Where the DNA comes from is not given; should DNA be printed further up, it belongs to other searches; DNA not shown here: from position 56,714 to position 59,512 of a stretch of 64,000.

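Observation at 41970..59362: Second expanded membrane-protein family (GYGYP-LFN-YY-P-F-YYLGE / QFPWRF motifs), including a GT2-GT-C fusion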

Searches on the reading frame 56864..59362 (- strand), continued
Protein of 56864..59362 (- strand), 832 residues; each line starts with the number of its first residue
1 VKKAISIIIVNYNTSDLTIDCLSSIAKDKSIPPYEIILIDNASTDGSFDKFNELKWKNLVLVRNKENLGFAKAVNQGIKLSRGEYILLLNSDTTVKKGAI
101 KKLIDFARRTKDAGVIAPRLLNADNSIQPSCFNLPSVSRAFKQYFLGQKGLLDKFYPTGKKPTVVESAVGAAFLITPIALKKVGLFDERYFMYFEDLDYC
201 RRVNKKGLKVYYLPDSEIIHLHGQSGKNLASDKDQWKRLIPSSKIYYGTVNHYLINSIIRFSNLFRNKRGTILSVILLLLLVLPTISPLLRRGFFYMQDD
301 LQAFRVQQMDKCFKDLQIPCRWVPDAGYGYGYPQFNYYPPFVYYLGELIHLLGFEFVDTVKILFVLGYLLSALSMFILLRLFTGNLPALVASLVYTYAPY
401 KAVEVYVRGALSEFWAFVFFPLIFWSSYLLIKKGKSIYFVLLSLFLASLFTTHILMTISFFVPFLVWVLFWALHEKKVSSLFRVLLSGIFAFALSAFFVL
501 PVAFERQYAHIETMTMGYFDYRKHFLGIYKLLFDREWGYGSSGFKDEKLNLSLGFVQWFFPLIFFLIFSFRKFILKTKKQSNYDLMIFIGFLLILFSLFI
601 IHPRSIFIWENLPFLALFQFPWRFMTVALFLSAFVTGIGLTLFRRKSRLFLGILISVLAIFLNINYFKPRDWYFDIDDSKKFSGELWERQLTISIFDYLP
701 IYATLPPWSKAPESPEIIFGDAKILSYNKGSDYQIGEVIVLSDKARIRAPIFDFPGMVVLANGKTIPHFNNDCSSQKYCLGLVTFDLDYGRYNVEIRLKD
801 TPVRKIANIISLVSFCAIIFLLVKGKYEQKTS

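Call 31: find_encoding_contigs(protein=P0118, flank=8000, max_places=1)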
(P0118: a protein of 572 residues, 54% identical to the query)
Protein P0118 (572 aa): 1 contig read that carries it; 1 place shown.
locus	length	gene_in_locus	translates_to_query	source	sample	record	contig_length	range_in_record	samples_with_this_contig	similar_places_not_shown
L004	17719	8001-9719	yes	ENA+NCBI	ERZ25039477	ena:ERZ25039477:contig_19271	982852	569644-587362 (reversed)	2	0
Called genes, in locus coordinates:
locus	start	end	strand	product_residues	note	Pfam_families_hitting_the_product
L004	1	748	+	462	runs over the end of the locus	-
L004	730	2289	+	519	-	PF02366:PMT (weak), PF13231:PMT_2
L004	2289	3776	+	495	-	PF01943:Polysacc_synt, PF13440:Polysacc_synt_3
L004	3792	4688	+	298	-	PF00535:Glycos_transf_2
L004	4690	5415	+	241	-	-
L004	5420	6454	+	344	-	PF13439:Glyco_transf_4 (faint), PF00534:Glycos_transf_1, PF13692:Glyco_trans_1_4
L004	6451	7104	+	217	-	PF08003:Methyltransf_9, PF01209:Ubie_methyltran, PF13489:Methyltransf_23, PF13847:Methyltransf_31, PF08241:Methyltransf_11, PF08242:Methyltransf_12, PF13649:Methyltransf_25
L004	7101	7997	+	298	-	PF00535:Glycos_transf_2, PF10111:Glyco_tranf_2_2 (faint), PF13641:Glyco_tranf_2_3, PF13632:Glyco_trans_2_3 (weak)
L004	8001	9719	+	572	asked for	-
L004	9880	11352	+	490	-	PF10131:PTPS_related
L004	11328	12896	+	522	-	-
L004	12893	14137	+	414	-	PF09594:GT87, PF05007:Mannosyl_trans (weak)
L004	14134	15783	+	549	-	-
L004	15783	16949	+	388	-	PF09594:GT87, PF05007:Mannosyl_trans (weak)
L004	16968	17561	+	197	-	-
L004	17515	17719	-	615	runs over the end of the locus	-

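Call 33: predict_structure(alignment_id=A1)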
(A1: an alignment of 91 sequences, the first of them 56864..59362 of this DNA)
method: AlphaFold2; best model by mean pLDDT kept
length: 832 residues; sequences in the alignment: 91
mean_pLDDT: 92.8   pTM: 0.88
mean pLDDT of the five models: 92.8, 92.7, 91.7, 91.5, 91.3
residues with pLDDT >= 90: 673; 70-90: 125; 50-70: 32; < 50: 2
segments of 3 or more residues with pLDDT < 50: none
pLDDT, mean of each block of 10 residues (from residue 1): 94 96 97 97 95 95 95 97 97 97 98 98 96 95 91 94 94 96 96 94 98 98 89 91 95 94 85 96 94 67 91 95 83 91 97 94 97 98 96 98 90 97 98 96 98 96 98 96 98 98 92 79 93 84 70 95 96 83 94 98 97 93 97 98 93 98 89 70 73 71 88 94 95 96 97 95 97 91 97 97 97 96 80 49
secondary structure, 60 per line:
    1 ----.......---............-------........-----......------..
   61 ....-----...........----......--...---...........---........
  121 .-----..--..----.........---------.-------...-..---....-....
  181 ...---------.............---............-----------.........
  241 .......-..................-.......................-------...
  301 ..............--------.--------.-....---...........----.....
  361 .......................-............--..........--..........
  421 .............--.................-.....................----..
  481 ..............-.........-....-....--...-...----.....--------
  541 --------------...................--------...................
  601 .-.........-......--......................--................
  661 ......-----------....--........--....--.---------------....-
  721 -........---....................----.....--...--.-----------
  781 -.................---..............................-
elements in order (helices of 4 or more, strands of 3 or more residues): E5-11 H15-26 E34-41 H47-52 E59-64 H70-80 E85-90 E93-95 H99-109 E113-121 H137-145 E163-165 E172-175 H177-183 H193-205 E209-220 H232-247 H249-266 H268-290 H298-314 H334-337 H341-351 H356-383 H385-396 H399-408 H411-433 H436-452 H454-474 H479-494 H496-504 H511-514 H528-532 H555-573 H582-601 H603-611 H613-618 H621-642 H645-666 H678-681 H684-691 H694-697 E716-719 E722-729 E733-752 E757-761 E764-766 E782-798 H802-831
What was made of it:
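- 56864..59362 (-): M1 fusion protein, 832 aa: cytoplasmic GT2 (GT-A) domain + PF10131/YfhO-like GT-C membrane domain. AF2 pLDDT 92.8, pTM 0.88 (call 33).
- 56963..57274 (-): Extracytoplasmic region after the last core TM: DYLP motif (aa 697-700) and beta-sandwich (aa ~716-798) with the C773/C779 pair. DSSP strands 716-798 (call 33).
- Two conserved helices join GT2 to TM1 (call 33) and could bind a lipid phosphate. AF2 models the whole chain at pTM 0.88 (call 33).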

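Call 37: fold_search(model_id=the predicted structure, library=pdb)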
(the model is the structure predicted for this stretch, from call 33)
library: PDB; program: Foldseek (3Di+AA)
matches with E <= 10: 1031; with E <= 0.001: 292
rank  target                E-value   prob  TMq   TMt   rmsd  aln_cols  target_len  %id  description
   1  9omn_B                2.8e-10  1.00  0.23  0.64   4.2       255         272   17  WrtF fucosyltransferase - GDP-2-deoxy-2-fluoro-beta-L-fucose (released 2025-10-29)
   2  9omm_A                3.2e-10  1.00  0.24  0.70   3.9       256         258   16  WrtF fucosyltransferase - tetrasaccharide product (released 2025-10-29)
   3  6e7i_A                3.7e-10  1.00  0.25  0.41   4.7       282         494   16  Human ppGalNAcT2 I253A/L310A Mutant with EA2 and UDP (released 2020-01-29)
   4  6egs_A                4.6e-10  1.00  0.24  0.39   8.7       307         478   17  Crystal structure of the GalNAc-T2 F104S mutant in complex with UDP-GalNAc (released 2018-04-11)
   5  6nqt_E                6.8e-10  1.00  0.25  0.41   8.1       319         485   15  GalNac-T2 soaked with UDP-sugar (released 2020-01-29)
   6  6nqt_F                8.5e-10  1.00  0.22  0.37   4.0       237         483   18  GalNac-T2 soaked with UDP-sugar (released 2020-01-29)
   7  6nqt_A                8.5e-10  1.00  0.25  0.41   9.1       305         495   16  GalNac-T2 soaked with UDP-sugar (released 2020-01-29)
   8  9omn_A                9.7e-10  1.00  0.23  0.68   3.7       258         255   16  WrtF fucosyltransferase - GDP-2-deoxy-2-fluoro-beta-L-fucose (released 2025-10-29)
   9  9omh_A                1.0e-09  1.00  0.23  0.65   4.1       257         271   16  WrtF fucosyltransferase - Apo (released 2025-10-29)
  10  4d0z_C                1.4e-09  1.00  0.22  0.38   3.7       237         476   17  GalNAc-T2 crystal soaked with UDP-5SGalNAc, mEA2 and manganese (Higher resolution dataset) (released 2014-05-28)
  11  6egs_B                1.4e-09  1.00  0.23  0.40   8.3       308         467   16  Crystal structure of the GalNAc-T2 F104S mutant in complex with UDP-GalNAc (released 2018-04-11)
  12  4d0t_B                1.5e-09  1.00  0.22  0.37   4.0       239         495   17  GalNAc-T2 crystal soaked with UDP-GalNAc, EA2 peptide and manganese (released 2014-05-28)
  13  6nqt_C                1.6e-09  1.00  0.22  0.37   4.0       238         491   19  GalNac-T2 soaked with UDP-sugar (released 2020-01-29)
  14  4d0t_F                1.6e-09  1.00  0.25  0.42   4.6       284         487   15  GalNAc-T2 crystal soaked with UDP-GalNAc, EA2 peptide and manganese (released 2014-05-28)
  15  2ffu_A                1.6e-09  1.00  0.25  0.41   6.2       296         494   15  Crystal Structure of Human ppGalNAcT-2 complexed with UDP and EA2 (released 2006-01-31)
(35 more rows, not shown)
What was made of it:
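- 58673..59362 (-): GT2 catalytic domain (aa 1-~230), with NSDT (aa 90-93) and FEDLD (aa 194-198) motifs. Foldseek top hits are WrtF, ppGalNAc-T2 and TarP (call 37).
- On GT2 (PF00535), GT-A fold: Foldseek hits to WrtF, GalNAc-T2 and TarP at E ~1e-10 (call 37).
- Fold hits are WrtF, GalNAc-T and TarP (call 37).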

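Call 65: find_related_loci(query=A1, collection=genome_contigs, flank=6000)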
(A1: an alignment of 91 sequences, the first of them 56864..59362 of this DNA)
Query A1 (832 aa) in genome_contigs; peptide patterns used: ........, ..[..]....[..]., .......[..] (x = any residue, [..] = any of these).
599 stretches matched a pattern (row limit reached: there are more); 538 encode a relative of the query (tblastn E <= 1e-3); the best 80 are kept; 79 distinct loci.
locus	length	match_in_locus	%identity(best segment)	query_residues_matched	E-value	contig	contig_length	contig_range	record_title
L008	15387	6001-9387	61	2-826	0e+0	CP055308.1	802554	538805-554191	MAG: Candidatus Woesebacteria bacterium isolate Ch104a chromosome, complete genome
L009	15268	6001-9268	55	2-811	0e+0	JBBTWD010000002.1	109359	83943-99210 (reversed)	MAG: Patescibacteria group bacterium isolate H43-bin018_1 H43_bin018_1_000000000002, whole genome shotgun sequence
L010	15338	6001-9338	52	1-832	0e+0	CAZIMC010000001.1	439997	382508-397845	MAG TPA_asm: uncultured Gammaproteobacteria bacterium isolate SRP170004_co1_20 genome assembly, contig: NODE_13_length_4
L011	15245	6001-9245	50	5-808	0e+0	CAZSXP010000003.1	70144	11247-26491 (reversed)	MAG TPA_asm: uncultured Gammaproteobacteria bacterium isolate SRP062349_co2_93 genome assembly, contig: NODE_246_length_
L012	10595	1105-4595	50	230-830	0e+0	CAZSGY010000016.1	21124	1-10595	MAG TPA_asm: uncultured Gammaproteobacteria bacterium isolate binchicken_co169_197 genome assembly, contig: k99_205088,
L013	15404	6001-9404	56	1-826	0e+0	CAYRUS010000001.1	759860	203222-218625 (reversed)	MAG TPA_asm: uncultured Gammaproteobacteria bacterium isolate SRP144015_co1_9 genome assembly, contig: NODE_2_length_759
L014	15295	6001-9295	54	272-831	0e+0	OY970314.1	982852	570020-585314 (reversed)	MAG: Candidatus Woesebacteria bacterium isolate MFD01299.bin.c.5 genome assembly, chromosome: 1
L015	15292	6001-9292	53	275-826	0e+0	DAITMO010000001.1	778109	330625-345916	MAG TPA_asm: Patescibacteria group bacterium isolate CTOTU7669 NODE_3_length_778109_cov_12.319549, whole genome shotgun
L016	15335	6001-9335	52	261-825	0e+0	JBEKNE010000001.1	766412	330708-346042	MAG: Candidatus Microgenomates bacterium isolate SPRUCE 40 SPRUCE_40_1, whole genome shotgun sequence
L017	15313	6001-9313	54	267-831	0e+0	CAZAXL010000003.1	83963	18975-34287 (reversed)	MAG TPA_asm: uncultured Gammaproteobacteria bacterium isolate SRP062349_co2_103 genome assembly, contig: NODE_179_length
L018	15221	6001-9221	54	275-831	0e+0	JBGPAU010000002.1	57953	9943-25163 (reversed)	MAG: Patescibacteria group bacterium isolate OBJ_0618_130150_121 k141_1210473_length_57953_cov_13.0000, whole genome sho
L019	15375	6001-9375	53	4-832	0e+0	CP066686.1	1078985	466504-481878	MAG: Candidatus Woesebacteria bacterium isolate NC_groundwater_442_Ag_B-0.1um_40_41 chromosome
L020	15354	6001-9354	53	1-824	0e+0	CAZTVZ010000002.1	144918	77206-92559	MAG TPA_asm: uncultured Gammaproteobacteria bacterium isolate binchicken_co27_378 genome assembly, contig: NODE_144_leng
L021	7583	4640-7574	53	1-808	0e+0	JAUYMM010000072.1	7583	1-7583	MAG: Candidatus Woesebacteria bacterium isolate C24_metabat.bin.86_sub C24_k141_1108175, whole genome shotgun sequence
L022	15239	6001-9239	52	273-822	3e-180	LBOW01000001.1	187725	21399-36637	MAG: Candidatus Woesebacteria bacterium GW2011_GWB1_33_22 UR35_C0001, whole genome shotgun sequence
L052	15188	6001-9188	53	275-826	3e-179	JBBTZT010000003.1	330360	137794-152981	MAG: Patescibacteria group bacterium isolate H41-bin064_1 H41_bin064_1_000000000003, whole genome shotgun sequence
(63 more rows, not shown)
